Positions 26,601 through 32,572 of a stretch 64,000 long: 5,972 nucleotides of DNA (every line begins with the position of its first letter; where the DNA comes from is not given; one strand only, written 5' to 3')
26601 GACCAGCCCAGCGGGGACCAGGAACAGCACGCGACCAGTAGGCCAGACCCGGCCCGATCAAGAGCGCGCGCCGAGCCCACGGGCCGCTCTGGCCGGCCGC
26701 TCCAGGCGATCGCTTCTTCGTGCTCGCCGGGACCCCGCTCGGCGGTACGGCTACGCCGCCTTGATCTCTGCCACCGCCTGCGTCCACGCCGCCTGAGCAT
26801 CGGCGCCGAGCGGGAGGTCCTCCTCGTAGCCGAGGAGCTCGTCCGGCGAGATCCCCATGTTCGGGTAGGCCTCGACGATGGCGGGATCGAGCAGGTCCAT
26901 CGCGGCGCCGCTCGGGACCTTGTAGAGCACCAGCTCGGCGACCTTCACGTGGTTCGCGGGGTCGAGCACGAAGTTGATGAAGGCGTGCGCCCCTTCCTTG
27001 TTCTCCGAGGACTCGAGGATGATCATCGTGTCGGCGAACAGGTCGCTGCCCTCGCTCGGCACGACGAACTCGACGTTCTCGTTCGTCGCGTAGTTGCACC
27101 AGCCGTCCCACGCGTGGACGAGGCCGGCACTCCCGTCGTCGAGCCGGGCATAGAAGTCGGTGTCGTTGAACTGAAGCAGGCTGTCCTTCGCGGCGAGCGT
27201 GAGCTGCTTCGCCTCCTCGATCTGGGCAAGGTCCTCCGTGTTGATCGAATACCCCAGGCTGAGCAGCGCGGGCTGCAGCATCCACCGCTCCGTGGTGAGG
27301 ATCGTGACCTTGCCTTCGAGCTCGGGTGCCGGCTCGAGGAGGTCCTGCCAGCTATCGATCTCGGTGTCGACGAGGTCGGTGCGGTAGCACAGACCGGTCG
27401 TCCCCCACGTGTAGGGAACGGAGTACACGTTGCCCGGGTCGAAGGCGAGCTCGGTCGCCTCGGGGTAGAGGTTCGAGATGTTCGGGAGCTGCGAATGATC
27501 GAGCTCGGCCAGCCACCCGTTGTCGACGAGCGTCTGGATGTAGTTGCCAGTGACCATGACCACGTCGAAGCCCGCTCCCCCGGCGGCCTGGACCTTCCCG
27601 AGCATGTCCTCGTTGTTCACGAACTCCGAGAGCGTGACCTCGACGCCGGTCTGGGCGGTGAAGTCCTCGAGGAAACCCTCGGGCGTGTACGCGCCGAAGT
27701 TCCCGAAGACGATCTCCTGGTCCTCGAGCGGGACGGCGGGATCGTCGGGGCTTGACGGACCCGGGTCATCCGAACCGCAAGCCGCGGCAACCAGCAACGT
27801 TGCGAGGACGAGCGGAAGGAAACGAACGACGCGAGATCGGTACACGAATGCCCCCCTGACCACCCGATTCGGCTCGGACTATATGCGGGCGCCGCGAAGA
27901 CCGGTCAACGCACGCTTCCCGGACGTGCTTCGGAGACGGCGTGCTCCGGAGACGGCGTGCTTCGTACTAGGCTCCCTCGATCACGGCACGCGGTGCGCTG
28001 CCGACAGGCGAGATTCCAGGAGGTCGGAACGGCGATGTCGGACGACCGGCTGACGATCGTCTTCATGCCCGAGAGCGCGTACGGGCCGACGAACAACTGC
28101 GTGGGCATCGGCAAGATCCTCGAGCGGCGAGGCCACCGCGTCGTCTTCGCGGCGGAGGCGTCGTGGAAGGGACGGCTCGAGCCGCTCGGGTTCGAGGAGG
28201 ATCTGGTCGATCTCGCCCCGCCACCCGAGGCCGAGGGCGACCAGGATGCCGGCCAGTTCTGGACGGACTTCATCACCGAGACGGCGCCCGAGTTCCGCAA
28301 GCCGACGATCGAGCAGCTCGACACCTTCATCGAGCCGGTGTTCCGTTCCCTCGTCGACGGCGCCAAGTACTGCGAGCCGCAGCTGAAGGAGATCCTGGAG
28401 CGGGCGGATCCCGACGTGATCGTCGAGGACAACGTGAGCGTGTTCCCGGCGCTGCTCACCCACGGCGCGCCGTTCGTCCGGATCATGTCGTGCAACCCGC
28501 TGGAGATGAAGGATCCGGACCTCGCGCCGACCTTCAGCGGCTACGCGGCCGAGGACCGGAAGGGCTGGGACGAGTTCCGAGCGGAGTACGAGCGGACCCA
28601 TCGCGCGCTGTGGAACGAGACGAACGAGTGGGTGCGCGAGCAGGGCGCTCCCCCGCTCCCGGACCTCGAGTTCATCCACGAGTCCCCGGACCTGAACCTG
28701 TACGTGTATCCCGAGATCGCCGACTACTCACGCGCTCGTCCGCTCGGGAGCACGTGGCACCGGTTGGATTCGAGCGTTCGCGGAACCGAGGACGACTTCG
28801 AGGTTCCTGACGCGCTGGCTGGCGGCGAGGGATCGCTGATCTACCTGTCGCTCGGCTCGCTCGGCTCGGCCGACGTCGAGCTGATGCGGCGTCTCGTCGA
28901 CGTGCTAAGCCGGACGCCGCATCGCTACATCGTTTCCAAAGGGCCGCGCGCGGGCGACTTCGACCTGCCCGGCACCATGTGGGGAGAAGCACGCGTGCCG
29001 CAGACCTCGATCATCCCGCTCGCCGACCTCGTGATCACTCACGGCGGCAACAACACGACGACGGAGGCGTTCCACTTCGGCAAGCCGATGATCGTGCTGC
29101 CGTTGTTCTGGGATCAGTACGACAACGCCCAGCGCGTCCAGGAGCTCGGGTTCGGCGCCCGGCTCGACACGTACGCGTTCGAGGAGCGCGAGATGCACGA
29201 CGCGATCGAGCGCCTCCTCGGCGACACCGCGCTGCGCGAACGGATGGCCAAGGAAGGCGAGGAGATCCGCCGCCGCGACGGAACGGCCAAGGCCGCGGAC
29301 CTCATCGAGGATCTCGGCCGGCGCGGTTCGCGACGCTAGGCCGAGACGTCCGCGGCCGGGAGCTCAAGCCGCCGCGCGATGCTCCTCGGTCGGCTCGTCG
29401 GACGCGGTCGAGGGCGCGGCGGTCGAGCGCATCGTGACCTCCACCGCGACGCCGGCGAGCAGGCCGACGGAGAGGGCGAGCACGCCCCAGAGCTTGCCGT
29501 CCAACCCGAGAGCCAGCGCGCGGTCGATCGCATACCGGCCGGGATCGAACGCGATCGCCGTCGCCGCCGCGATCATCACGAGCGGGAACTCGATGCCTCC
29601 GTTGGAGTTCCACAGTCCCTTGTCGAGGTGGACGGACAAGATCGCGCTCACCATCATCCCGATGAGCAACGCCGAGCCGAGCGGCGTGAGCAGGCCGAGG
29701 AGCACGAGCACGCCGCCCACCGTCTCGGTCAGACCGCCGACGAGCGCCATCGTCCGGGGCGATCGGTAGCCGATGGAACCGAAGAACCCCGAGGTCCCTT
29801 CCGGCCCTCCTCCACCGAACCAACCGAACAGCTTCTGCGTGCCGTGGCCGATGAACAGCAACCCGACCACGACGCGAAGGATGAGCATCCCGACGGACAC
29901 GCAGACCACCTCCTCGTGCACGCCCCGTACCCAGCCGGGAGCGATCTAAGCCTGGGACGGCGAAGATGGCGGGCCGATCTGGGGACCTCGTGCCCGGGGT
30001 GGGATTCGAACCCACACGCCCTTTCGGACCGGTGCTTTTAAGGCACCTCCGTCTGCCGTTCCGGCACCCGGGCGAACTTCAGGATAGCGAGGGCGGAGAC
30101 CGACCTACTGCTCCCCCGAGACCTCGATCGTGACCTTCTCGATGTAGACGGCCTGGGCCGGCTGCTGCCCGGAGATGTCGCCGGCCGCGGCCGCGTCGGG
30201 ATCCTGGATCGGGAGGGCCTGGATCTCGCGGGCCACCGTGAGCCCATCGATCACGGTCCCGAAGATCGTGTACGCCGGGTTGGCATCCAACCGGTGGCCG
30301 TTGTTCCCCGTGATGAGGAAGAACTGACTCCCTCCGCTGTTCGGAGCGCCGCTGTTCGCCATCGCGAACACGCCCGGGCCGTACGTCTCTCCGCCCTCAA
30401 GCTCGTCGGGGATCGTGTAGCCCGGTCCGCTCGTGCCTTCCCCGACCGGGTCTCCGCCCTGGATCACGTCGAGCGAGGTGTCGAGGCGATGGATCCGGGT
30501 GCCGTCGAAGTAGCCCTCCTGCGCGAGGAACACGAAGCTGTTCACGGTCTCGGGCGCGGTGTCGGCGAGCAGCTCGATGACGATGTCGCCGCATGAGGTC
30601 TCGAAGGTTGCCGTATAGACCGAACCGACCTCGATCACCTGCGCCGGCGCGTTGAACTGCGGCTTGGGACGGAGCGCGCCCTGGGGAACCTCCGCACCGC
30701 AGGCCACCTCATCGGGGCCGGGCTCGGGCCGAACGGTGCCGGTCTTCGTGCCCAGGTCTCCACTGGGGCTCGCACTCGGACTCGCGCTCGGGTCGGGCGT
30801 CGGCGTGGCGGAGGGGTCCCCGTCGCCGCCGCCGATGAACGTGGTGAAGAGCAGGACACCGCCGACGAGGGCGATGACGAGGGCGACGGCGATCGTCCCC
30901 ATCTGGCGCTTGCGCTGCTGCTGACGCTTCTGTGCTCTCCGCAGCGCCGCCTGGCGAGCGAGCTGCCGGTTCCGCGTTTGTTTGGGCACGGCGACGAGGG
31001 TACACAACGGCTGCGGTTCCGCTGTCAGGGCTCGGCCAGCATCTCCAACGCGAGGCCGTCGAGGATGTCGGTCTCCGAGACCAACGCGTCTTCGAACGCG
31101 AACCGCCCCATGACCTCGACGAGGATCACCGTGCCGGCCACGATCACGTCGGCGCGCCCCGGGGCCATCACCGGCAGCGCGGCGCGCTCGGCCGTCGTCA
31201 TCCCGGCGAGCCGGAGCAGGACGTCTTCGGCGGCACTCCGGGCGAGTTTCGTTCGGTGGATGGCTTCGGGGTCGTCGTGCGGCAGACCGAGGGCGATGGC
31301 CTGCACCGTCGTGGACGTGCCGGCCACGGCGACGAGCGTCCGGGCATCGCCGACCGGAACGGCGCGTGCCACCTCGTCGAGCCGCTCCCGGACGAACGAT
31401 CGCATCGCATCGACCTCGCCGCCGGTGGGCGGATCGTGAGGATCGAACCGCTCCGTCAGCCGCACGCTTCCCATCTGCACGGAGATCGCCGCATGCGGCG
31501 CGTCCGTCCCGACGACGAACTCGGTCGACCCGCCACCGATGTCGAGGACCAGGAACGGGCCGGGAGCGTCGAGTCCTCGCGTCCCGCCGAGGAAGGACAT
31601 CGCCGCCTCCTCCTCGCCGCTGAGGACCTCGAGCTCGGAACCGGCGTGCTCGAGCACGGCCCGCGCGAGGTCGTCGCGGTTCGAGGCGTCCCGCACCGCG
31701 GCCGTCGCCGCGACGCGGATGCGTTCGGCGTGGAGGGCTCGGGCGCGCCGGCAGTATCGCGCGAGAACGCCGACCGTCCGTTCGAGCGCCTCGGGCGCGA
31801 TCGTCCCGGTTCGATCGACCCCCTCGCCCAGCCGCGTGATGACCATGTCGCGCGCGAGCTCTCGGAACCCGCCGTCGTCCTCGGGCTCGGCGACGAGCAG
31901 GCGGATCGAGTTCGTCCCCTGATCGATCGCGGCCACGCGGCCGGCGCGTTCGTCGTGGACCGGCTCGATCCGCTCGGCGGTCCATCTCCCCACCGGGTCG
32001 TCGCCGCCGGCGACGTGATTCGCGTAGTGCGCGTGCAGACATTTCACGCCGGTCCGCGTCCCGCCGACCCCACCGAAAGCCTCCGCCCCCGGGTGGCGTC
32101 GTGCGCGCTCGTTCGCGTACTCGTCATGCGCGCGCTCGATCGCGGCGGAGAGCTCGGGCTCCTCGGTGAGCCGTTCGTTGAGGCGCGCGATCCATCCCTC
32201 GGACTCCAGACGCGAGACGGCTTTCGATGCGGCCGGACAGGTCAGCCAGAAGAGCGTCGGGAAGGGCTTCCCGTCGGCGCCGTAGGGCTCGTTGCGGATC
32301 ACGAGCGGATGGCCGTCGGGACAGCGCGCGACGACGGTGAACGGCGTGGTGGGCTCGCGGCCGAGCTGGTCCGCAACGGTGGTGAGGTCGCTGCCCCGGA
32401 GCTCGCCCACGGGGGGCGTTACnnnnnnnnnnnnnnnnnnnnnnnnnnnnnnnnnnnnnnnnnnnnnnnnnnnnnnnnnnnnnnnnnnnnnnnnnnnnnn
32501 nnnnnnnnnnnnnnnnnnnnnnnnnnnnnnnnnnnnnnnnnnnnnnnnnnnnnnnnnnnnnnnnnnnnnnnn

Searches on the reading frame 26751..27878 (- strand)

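Call 58: search_protein_families(library=pfam, proteins=[window:26751-27878:-], max_evalue=0.00001)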
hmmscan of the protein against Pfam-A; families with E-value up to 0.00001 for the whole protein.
window:26751-27878:- (375 aa): 4 families
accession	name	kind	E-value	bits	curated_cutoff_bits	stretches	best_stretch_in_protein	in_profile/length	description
PF13416.11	SBP_bac_8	-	2.5e-32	113.2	27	1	71-341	4-277/279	Bacterial extracellular solute-binding protein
PF01547.30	SBP_bac_1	-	2.1e-22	80.9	26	1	62-309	7-305/307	Bacterial extracellular solute-binding protein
PF13343.11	SBP_bac_6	-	4.1e-19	69.5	24.6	1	105-309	5-207/245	Bacterial extracellular solute-binding protein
PF13531.11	SBP_bac_11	-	3.3e-08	34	25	1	71-308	18-216/227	Bacterial extracellular solute-binding protein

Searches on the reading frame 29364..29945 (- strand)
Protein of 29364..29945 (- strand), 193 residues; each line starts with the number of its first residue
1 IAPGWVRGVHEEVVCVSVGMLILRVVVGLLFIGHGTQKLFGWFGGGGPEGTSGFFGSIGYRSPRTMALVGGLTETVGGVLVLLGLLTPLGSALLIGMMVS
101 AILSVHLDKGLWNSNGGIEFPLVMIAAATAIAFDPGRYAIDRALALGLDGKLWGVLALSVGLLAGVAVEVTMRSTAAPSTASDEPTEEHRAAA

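Call 58: search_protein_families(library=pfam, proteins=[window:29364-29945:-], max_evalue=0.00001)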
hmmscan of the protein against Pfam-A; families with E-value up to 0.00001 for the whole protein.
window:29364-29945:- (193 aa): 1 family
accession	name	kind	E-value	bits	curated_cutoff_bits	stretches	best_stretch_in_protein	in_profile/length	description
PF07681.17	DoxX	-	4.1e-22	79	23.6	1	19-106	1-84/85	DoxX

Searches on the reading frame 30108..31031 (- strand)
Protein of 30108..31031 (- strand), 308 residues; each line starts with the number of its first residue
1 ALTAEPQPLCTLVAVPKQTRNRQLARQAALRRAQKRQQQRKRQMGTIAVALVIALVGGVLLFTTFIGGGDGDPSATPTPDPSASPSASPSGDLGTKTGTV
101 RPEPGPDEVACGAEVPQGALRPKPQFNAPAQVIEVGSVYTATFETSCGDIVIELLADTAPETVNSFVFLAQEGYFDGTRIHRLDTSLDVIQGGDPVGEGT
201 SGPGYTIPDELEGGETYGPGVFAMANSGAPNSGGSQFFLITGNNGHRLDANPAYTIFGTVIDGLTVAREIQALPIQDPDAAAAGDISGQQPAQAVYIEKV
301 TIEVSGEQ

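Call 82: search_protein_families(library=pfam, proteins=[window:30108-31031:-], max_evalue=0.00001)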
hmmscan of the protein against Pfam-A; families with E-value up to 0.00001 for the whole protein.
window:30108-31031:- (308 aa): 1 family
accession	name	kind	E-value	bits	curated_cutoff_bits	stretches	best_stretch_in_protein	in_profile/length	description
PF00160.26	Pro_isomerase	-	2.1e-32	113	21.7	1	142-300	3-157/159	Cyclophilin type peptidyl-prolyl cis-trans isomerase/CLD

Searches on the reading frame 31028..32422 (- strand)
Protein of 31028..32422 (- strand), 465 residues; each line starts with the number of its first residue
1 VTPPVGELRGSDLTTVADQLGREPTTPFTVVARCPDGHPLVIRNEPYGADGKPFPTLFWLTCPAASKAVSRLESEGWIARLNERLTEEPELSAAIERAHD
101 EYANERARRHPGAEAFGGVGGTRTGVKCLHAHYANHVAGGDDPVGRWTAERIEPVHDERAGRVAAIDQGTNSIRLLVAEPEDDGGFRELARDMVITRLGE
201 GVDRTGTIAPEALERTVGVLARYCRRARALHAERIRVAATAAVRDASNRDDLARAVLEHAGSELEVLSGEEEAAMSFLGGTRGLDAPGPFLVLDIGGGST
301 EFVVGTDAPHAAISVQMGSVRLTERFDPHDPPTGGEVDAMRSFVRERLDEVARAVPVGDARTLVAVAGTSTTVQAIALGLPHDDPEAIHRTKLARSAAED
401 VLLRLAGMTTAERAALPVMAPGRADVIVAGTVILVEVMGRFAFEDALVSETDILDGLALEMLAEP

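Call 82: search_protein_families(library=pfam, proteins=[window:31028-32422:-], max_evalue=0.00001)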
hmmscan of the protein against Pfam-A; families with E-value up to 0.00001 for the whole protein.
window:31028-32422:- (465 aa): 2 families
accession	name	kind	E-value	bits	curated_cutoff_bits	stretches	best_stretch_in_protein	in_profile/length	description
PF02541.22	Ppx-GppA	-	2.7e-58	198.1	27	1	181-462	5-282/285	Ppx/GppA phosphatase family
PF04417.17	DUF501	-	2e-35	122.2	23.8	1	31-149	2-138/139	Protein of unknown function (DUF501)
